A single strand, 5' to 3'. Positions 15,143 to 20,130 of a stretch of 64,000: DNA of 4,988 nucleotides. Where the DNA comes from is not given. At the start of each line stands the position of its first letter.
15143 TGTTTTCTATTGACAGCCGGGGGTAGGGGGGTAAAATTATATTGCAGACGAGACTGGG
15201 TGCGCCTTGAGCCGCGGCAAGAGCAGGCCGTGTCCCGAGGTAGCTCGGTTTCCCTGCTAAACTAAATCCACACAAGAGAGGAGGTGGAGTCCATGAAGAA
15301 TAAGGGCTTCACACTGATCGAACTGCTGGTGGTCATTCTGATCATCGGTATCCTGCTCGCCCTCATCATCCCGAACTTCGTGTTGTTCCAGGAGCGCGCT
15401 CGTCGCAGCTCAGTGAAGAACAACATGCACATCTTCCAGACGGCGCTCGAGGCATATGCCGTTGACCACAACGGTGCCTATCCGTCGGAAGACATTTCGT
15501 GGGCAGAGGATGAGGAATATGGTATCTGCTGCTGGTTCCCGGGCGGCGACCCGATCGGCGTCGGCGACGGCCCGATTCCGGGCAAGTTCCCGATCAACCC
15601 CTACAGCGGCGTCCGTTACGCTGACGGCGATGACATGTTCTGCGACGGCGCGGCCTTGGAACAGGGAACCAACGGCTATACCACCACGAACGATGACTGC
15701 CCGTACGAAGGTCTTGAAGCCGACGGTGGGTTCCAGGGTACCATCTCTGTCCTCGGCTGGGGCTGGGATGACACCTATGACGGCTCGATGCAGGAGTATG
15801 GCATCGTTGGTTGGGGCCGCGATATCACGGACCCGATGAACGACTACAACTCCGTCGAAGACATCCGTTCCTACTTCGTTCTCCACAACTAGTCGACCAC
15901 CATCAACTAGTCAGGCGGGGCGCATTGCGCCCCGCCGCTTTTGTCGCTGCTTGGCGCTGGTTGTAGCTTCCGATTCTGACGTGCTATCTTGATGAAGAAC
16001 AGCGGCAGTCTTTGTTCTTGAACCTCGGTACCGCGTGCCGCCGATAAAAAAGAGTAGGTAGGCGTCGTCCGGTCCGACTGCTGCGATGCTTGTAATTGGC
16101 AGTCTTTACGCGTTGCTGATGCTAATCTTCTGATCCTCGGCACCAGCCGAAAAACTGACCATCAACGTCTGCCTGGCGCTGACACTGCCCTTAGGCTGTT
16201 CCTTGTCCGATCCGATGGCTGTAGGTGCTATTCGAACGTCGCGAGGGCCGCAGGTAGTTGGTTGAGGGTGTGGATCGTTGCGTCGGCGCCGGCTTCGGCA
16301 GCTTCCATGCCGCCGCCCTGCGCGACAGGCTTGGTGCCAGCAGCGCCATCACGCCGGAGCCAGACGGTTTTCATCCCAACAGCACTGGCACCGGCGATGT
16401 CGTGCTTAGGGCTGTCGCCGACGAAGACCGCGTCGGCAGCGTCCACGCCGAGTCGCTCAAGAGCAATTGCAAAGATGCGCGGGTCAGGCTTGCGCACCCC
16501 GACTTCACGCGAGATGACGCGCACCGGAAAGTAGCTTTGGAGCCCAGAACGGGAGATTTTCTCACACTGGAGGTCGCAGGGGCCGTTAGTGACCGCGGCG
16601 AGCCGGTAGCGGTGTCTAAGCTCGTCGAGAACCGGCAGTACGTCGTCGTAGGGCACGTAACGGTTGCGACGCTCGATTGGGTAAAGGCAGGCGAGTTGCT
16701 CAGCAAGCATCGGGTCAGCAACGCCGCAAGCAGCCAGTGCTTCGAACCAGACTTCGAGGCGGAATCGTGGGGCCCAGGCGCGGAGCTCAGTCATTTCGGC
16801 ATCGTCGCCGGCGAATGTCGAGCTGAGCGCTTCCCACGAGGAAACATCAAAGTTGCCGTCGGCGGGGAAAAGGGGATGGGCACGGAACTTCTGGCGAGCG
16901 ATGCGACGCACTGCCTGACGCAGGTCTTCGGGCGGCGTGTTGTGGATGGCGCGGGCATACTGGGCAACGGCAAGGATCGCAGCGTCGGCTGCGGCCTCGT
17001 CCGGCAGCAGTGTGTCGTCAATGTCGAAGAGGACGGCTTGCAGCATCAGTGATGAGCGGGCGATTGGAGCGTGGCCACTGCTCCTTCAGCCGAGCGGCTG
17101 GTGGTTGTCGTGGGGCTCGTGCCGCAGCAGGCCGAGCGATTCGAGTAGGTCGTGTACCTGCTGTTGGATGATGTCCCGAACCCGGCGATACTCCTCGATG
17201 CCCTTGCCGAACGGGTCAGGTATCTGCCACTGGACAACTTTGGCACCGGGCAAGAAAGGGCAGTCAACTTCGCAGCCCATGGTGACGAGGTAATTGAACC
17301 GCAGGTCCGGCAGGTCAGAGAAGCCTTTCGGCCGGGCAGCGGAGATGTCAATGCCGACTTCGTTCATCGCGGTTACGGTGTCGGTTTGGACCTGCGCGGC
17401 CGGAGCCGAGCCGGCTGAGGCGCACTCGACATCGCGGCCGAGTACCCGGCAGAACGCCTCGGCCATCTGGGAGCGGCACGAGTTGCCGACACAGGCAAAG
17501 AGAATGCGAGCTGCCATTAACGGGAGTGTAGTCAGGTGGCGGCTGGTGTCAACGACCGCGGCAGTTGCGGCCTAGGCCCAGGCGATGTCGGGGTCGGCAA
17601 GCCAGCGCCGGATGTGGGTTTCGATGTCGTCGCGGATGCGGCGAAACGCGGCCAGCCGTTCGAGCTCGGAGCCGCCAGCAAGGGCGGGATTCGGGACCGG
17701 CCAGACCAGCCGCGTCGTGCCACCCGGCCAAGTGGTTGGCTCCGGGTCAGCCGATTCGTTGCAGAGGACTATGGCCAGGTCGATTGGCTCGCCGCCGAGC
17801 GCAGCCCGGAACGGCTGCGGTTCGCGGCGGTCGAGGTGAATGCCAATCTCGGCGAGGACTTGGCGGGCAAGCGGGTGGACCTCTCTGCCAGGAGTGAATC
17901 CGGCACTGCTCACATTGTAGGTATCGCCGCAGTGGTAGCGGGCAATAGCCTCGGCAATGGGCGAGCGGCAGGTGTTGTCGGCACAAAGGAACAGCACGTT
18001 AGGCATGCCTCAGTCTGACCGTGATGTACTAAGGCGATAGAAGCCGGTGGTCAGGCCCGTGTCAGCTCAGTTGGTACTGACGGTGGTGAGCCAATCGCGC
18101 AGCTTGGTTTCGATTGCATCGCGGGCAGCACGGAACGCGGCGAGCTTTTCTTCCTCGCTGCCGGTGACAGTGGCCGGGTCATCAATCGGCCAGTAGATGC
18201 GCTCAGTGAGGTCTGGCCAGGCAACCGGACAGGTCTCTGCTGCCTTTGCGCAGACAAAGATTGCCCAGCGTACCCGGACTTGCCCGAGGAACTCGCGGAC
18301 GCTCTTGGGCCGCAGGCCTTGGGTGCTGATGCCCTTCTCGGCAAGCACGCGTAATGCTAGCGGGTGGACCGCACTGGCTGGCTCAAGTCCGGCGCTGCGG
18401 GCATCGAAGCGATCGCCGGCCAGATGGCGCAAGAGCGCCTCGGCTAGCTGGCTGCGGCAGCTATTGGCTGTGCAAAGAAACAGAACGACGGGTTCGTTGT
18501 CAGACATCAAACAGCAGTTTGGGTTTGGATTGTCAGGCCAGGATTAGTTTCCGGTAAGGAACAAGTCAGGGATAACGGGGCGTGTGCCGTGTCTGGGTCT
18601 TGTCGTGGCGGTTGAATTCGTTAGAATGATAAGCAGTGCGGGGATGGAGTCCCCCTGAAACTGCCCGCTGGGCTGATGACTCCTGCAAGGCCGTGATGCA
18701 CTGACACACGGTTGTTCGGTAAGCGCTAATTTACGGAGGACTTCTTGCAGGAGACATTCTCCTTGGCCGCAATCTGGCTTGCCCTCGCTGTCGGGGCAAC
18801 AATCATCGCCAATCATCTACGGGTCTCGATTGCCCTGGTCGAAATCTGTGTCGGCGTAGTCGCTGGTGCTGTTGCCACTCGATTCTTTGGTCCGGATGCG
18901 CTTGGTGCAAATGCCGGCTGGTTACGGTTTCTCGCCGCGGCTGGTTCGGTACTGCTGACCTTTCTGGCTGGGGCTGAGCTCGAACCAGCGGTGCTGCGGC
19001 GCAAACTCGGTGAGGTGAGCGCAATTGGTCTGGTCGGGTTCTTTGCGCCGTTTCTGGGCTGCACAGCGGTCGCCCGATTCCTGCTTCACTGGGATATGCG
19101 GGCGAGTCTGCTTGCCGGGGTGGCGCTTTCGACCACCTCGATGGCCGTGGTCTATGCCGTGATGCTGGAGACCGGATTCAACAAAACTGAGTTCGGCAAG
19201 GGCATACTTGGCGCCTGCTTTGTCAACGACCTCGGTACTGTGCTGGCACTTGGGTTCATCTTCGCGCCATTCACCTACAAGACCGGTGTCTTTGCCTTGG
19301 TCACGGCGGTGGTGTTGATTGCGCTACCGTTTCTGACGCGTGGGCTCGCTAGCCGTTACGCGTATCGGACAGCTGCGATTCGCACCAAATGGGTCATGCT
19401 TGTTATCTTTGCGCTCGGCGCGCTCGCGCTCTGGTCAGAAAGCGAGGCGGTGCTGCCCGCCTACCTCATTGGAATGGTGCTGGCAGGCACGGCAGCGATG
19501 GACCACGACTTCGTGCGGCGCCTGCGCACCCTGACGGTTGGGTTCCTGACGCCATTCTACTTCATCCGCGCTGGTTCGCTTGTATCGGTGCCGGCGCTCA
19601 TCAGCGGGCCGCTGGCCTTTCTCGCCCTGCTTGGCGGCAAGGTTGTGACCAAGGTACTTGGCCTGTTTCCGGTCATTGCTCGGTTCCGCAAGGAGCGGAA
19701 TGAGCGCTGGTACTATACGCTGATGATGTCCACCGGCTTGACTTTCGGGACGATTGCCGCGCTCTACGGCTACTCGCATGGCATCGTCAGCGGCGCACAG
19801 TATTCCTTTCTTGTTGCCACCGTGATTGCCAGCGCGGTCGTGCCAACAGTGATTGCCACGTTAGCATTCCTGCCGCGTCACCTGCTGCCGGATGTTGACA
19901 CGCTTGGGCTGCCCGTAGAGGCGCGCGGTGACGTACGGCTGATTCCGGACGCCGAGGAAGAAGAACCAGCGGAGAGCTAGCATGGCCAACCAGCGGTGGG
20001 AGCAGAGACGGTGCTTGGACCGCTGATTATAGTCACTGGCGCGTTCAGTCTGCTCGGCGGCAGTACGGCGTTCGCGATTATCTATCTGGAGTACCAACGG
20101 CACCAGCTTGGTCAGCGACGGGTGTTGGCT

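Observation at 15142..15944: Orphan type IV pilin transcription unit: near-consensus promoter, 118-nt leader, strong terminator, and an acidic Trp/Gly/Asp-rich globular domain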

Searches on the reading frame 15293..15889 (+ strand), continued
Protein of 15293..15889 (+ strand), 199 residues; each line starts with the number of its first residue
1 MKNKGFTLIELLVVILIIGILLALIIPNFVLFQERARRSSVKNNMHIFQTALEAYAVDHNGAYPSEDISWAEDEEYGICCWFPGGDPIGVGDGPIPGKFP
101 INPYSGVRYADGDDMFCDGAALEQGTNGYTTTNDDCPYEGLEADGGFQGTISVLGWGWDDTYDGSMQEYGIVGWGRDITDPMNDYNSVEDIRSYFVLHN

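Call 79: search_protein_families(library=ncbifam, proteins=[L001:10714-11664:+, L001:11664-12428:+, L001:12437-13330:+, L001:13394-13927:+, L001:13941-14534:+, L001:14537-15358:+, L001:15346-16503:+, L001:16531-18147:+, L001:18154-18726:+, L001:18726-19301:+], max_evalue=0.001)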
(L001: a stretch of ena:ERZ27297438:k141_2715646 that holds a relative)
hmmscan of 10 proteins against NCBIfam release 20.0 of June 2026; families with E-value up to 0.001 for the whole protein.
L001:10714-11664:+ (317 aa): 184 families (the best 25 are shown)
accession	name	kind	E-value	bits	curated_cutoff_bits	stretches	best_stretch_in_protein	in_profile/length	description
TIGR01188.1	drrA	subfamily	1.3e-60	205.3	312.45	1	26-308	5-299/302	daunorubicin resistance ABC transporter, ATP-binding protein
TIGR03522.1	GldA_ABC_ATP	equivalog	7.8e-60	202.8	402.6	1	26-306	14-297/301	gliding motility-associated ABC transporter ATP-binding subunit GldA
TIGR03740.1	galliderm_ABC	subfamily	1.9e-53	181.5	309.75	1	24-228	10-209/223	lantibiotic protection ABC transporter ATP-binding subunit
NF033858.1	ABC2_perm_RbbA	equivalog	2e-50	171.6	1050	1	25-234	277-488/909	ribosome-associated ATPase/putative transporter RbbA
NF010060.0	PRK13537.1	equivalog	5e-47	160.3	521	1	29-293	30-294/314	nodulation factor ABC transporter ATP-binding protein NodI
NF010059.0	PRK13536.1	equivalog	5.5e-44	150.3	549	1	25-294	56-323/342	nodulation factor ABC transporter ATP-binding protein NodI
TIGR01288.1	nodI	equivalog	4e-43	147.5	424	1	30-297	20-287/303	nodulation factor ABC transporter ATP-binding protein NodI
TIGR01186.1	proV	subfamily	3.2e-39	135.1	326.6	1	28-261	7-253/363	betaine/proline/choline family ABC transporter ATP-binding protein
TIGR04406.1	LPS_export_lptB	equivalog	6.2e-39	133.7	240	1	24-234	11-226/239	LPS export ABC transporter ATP-binding protein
NF047565.1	PSM_export_PmtA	equivalog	1.9e-38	132.3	350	1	25-233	13-218/282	phenol-soluble modulin export ABC transporter ATP-binding protein PmtA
NF040933.2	ABC_arch_GlcV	equivalog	4.4e-37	127.8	450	1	9-278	3-274/357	glucose ABC transporter ATP-binding protein GlcV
TIGR03864.1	PQQ_ABC_ATP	hypoth_equivalog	1.7e-36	125.9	302.25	1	23-235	10-224/236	ABC transporter, ATP-binding subunit, PQQ-dependent alcohol dehydrogenase system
TIGR04521.1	ECF_ATPase_2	equivalog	4e-36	124.5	330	1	10-259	2-259/279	energy-coupling factor transporter ATPase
TIGR00968.1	3a0106s01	subfamily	3.2e-35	121.7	342.75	1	24-238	10-226/237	sulfate ABC transporter ATP-binding protein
NF040840.2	tungstate_WtpC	equivalog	2.1e-33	116.1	440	1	29-238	15-226/347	tungstate ABC transporter ATP-binding protein WtpC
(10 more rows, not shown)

L001:11664-12428:+ (255 aa): 1 family
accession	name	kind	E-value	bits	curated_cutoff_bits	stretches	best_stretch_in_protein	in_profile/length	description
NF033858.1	ABC2_perm_RbbA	equivalog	2.8e-06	25.5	1050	1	47-253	708-907/909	ribosome-associated ATPase/putative transporter RbbA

L001:12437-13330:+ (298 aa): 1 family
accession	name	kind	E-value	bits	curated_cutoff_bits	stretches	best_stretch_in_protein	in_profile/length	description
TIGR02552.1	LcrH_SycD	equivalog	0.00014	21.6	104.8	1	83-182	18-115/136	SycD/LcrH family type III secretion system chaperone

L001:13394-13927:+ (178 aa): 7 families
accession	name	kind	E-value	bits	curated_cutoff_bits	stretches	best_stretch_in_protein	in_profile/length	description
TIGR01710.1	typeII_sec_gspG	equivalog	3.9e-12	46.4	88.85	1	6-124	1-125/134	type II secretion system major pseudopilin GspG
NF041775.1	typeIV_PilA_Myxo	equivalog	1.7e-10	41.2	400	1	4-72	9-77/214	type IV pilin protein PilA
NF040999.1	pilin_ComGC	equivalog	2.6e-08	34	75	1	6-62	2-58/84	competence type IV pilus major pilin ComGC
TIGR02532.1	IV_pilin_GFxxxE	domain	2.1e-06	27.3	16.3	1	6-27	2-23/24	prepilin-type N-terminal cleavage/methylation domain-containing protein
NF007862.0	PRK10574.1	equivalog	1.7e-05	25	138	1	3-55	2-54/145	prepilin peptidase-dependent pilin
TIGR01708.2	typeII_sec_gspH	equivalog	2.3e-05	24.4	80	1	6-42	2-40/169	type II secretion system minor pseudopilin GspH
NF041013.1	T4P_ComGE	equivalog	3.5e-05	23.8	49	1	4-50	2-48/83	competence type IV pilus minor pilin ComGE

L001:13941-14534:+ (198 aa): 6 families
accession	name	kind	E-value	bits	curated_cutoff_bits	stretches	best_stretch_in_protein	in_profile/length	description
TIGR01710.1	typeII_sec_gspG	equivalog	9.3e-10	38.7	88.85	1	27-76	1-49/134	type II secretion system major pseudopilin GspG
TIGR02532.1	IV_pilin_GFxxxE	domain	3.6e-08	32.9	16.3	1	27-47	2-22/24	prepilin-type N-terminal cleavage/methylation domain-containing protein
NF041013.1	T4P_ComGE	equivalog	3.1e-05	24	49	1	28-76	5-53/83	competence type IV pilus minor pilin ComGE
NF040999.1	pilin_ComGC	equivalog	0.0004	20.5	75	1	27-53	2-28/84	competence type IV pilus major pilin ComGC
TIGR02599.1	TIGR02599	subfamily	0.00062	19.1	256.5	1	28-76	1-52/361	Verru_Chthon cassette protein C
NF038303.1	EPS_HpsB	equivalog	0.00078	19.5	150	0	26-63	2-41/211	hormogonium polysaccharide secretion pseudopilin HpsB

L001:14537-15358:+ (274 aa): 3 families
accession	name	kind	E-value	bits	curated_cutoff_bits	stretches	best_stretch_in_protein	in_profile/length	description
TIGR02532.1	IV_pilin_GFxxxE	domain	1.3e-05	24.8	16.3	1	10-32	2-24/24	prepilin-type N-terminal cleavage/methylation domain-containing protein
TIGR01708.2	typeII_sec_gspH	equivalog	3.7e-05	23.8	80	1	10-57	2-49/169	type II secretion system minor pseudopilin GspH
NF007800.0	PRK10506.1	equivalog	0.00019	21.3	158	1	8-53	7-52/163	prepilin peptidase-dependent protein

L001:15346-16503:+ (386 aa): 7 families
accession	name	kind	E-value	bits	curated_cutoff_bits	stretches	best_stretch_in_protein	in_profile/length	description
TIGR01708.2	typeII_sec_gspH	equivalog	3.8e-08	33.5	80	1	15-56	2-43/169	type II secretion system minor pseudopilin GspH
TIGR01710.1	typeII_sec_gspG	equivalog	1e-07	32.1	88.85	1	16-133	2-103/134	type II secretion system major pseudopilin GspG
TIGR02532.1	IV_pilin_GFxxxE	domain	3.9e-07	29.7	16.3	1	14-37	1-24/24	prepilin-type N-terminal cleavage/methylation domain-containing protein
NF007800.0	PRK10506.1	equivalog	3.6e-05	23.6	158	1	9-60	3-54/163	prepilin peptidase-dependent protein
NF007862.0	PRK10574.1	equivalog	4.6e-05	23.6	138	1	11-38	1-28/145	prepilin peptidase-dependent pilin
NF041775.1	typeIV_PilA_Myxo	equivalog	0.00028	20.9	400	1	10-41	7-37/214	type IV pilin protein PilA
NF040999.1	pilin_ComGC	equivalog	0.00052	20.2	75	1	15-33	2-20/84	competence type IV pilus major pilin ComGC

L001:16531-18147:+ (539 aa): 5 families
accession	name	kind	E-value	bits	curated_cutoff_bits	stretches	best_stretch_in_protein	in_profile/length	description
NF045709.1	Amuc_1101_fam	equivalog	7.3e-41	140.7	650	1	56-462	58-459/608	Amuc_1101 family PilM-like pilus complex protein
TIGR01175.1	pilM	subfamily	4.2e-40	137.8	133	1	52-353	53-343/348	type IV pilus assembly protein PilM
TIGR01174.1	ftsA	equivalog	1.3e-13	50.8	175.85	1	130-341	149-362/371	cell division protein FtsA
NF040964.1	MamK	subfamily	9.9e-06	24.8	400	1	182-317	147-293/335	MamK family actin-like protein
NF007009.0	PRK09472.1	equivalog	0.00017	20.8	409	1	130-246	157-264/420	cell division protein FtsA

L001:18154-18726:+ (191 aa): 2 families
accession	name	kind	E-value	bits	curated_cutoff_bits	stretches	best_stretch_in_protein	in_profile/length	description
NF040576.1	T2SS_GspM_XpsM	equivalog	5.2e-06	26.2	60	1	13-181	5-173/180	type II secretion system protein GspM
NF045709.1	Amuc_1101_fam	equivalog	0.00024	20.1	650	1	6-109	372-473/608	Amuc_1101 family PilM-like pilus complex protein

L001:18726-19301:+ (192 aa): 0 families

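Call 82: search_protein_representatives(alignment_id=A2)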
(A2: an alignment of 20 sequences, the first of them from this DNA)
Query: 20 sequences, 171 profile positions. Proteins with E-value up to 0.001 (for the whole library): 257; up to 1e-10: 62; up to 1e-30: 20. The best 150 are listed.
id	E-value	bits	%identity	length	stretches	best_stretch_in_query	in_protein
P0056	2.9e-65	235.9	-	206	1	1-171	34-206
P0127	1.2e-62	227.4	-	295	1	1-171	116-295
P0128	7.1e-57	208.6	-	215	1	1-171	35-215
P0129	9.4e-52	191.9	-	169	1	12-171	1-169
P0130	2.7e-51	190.5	-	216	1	1-171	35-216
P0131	6.6e-50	185.9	-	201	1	1-166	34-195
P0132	7.7e-49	182.5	-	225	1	1-171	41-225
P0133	3.2e-45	170.7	-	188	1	5-171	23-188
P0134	1.7e-44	168.3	-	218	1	1-171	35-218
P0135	2.8e-42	161.1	-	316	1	3-171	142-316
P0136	4.6e-40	153.9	-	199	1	1-171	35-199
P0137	7.7e-40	153.2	-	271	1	3-171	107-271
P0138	8.6e-40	153.0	-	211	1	1-171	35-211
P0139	1.5e-39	152.2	-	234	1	1-171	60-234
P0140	1.7e-39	152.0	-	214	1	1-171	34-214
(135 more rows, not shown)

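Call 83: find_encoding_contigs(protein=P0002, flank=10000, max_places=3)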
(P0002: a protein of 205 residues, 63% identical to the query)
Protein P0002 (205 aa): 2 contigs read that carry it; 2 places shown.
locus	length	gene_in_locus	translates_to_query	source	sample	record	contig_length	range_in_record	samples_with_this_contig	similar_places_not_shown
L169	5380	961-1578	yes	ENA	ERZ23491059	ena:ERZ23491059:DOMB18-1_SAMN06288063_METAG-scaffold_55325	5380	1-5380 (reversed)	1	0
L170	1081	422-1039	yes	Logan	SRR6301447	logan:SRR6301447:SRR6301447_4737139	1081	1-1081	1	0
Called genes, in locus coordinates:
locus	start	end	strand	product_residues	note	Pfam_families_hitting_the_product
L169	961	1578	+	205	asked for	PF07963:N_methyl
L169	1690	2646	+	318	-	PF00005:ABC_tran, PF13304:AAA_21 (weak)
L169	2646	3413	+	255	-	PF12679:ABC2_membrane_2, PF12730:ABC2_membrane_4 (weak), PF10920:DUF2705 (weak), PF12698:ABC2_membrane_3 (weak)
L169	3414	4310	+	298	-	-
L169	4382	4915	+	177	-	PF07963:N_methyl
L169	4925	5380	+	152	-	?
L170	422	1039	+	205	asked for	PF07963:N_methyl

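Call 84: find_encoding_contigs(protein=P0008, flank=10000, max_places=2)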
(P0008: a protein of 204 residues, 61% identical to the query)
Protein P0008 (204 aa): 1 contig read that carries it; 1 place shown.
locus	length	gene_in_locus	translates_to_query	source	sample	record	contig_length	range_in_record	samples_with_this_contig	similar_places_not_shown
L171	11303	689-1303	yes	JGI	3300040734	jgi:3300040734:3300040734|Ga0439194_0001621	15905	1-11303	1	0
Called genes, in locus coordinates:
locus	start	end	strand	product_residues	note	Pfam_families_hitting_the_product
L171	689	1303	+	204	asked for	PF07963:N_methyl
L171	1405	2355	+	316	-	PF00005:ABC_tran, PF13304:AAA_21 (faint)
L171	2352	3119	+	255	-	PF12679:ABC2_membrane_2, PF12730:ABC2_membrane_4 (weak), PF12698:ABC2_membrane_3 (weak)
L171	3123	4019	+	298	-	-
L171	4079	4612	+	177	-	PF07963:N_methyl (weak)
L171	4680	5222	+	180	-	PF07963:N_methyl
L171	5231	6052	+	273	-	-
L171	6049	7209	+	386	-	PF07963:N_methyl (weak)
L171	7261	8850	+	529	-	PF11104:PilM_2, PF06723:MreB_Mbl (faint), PF14450:FtsA (weak), PF05137:PilN (weak)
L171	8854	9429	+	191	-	PF04350:PilO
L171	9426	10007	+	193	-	-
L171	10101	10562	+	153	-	PF23862:CdsD_C (weak)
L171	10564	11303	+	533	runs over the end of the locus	PF11741:AMIN, PF03958:Secretin_N (faint), PF00263:Secretin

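Call 94: predict_structure(alignment_id=A7)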
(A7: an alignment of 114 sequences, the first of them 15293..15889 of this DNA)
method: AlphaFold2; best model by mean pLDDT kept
length: 199 residues; sequences in the alignment: 114
mean_pLDDT: 92.1   pTM: 0.84
mean pLDDT of the five models: 92.1, 91.8, 91.0, 90.8, 90.6
residues with pLDDT >= 90: 160; 70-90: 33; 50-70: 6; < 50: 0
segments of 3 or more residues with pLDDT < 50: none
pLDDT, mean of each block of 10 residues (from residue 1): 74 96 94 94 98 94 89 88 90 90 95 91 95 95 95 90 86 96 95 96
secondary structure, 60 per line:
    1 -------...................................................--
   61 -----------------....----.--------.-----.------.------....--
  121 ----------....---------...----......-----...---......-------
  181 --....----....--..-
elements in order: H8-58 H78-81 E115-118 E151-156 E168-173 E183-186 E191-194

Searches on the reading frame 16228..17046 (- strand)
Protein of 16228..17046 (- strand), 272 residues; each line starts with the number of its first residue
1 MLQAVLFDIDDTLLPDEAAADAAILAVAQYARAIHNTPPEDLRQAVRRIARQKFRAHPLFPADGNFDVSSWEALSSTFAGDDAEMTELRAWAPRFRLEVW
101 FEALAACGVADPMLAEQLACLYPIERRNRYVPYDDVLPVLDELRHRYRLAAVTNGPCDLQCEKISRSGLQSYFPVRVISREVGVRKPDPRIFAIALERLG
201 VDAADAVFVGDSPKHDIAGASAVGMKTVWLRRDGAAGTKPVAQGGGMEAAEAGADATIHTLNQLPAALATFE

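Call 6: search_protein_families(library=pfam, proteins=[window:16228-17046:-], max_evalue=0.01)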
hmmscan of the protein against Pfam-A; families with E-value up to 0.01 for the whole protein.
window:16228-17046:- (272 aa): 4 families
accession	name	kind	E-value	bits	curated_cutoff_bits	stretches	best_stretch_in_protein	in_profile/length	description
PF00702.32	Hydrolase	-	2.4e-22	80.7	26.4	1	3-224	2-191/191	haloacid dehalogenase-like hydrolase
PF13419.12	HAD_2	-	6.9e-22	78.8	23.8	1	126-229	74-177/178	Haloacid dehalogenase-like hydrolase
PF13242.12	Hydrolase_like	-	9.9e-13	48.3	22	1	185-232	3-50/75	HAD-hyrolase-like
PF12710.13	HAD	-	0.0012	19.8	27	0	5-218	1-186/189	haloacid dehalogenase-like hydrolase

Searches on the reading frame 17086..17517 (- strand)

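Call 6: search_protein_families(library=pfam, proteins=[window:17086-17517:-], max_evalue=0.01)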
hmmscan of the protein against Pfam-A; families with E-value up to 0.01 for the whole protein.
window:17086-17517:- (143 aa): 1 family
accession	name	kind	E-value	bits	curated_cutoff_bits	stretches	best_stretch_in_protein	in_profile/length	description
PF01451.26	LMWPc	-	3e-20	73.3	23.2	1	5-125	1-144/144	Low molecular weight phosphotyrosine protein phosphatase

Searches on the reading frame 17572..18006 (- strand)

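Call 6: search_protein_families(library=pfam, proteins=[window:17572-18006:-], max_evalue=0.01)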
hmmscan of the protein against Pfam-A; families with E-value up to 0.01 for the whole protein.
window:17572-18006:- (144 aa): 1 family
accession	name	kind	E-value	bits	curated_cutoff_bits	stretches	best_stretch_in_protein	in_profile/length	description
PF01451.26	LMWPc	-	9.7e-17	62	23.2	1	4-136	1-144/144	Low molecular weight phosphotyrosine protein phosphatase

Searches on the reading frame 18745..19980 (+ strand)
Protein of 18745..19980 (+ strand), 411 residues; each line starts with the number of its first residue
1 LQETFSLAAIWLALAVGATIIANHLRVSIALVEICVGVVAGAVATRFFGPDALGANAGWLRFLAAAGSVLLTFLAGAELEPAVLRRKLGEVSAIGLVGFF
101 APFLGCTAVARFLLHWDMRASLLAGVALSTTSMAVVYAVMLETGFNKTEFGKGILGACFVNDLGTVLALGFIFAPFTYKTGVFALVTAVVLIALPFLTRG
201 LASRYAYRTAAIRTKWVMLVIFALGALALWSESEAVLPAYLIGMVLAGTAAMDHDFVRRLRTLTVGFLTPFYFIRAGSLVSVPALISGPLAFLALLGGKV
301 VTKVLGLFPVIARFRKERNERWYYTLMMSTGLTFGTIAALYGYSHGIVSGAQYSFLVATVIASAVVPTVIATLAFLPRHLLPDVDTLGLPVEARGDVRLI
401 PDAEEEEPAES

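Call 6: search_protein_families(library=pfam, proteins=[window:18745-19980:+], max_evalue=0.01)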
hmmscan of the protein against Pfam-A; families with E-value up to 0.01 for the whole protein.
window:18745-19980:+ (411 aa): 1 family
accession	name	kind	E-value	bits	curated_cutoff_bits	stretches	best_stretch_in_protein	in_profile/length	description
PF00999.27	Na_H_Exchanger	-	4.8e-28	98.5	26.2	1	14-371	3-370/375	Sodium/hydrogen exchanger, transmembrane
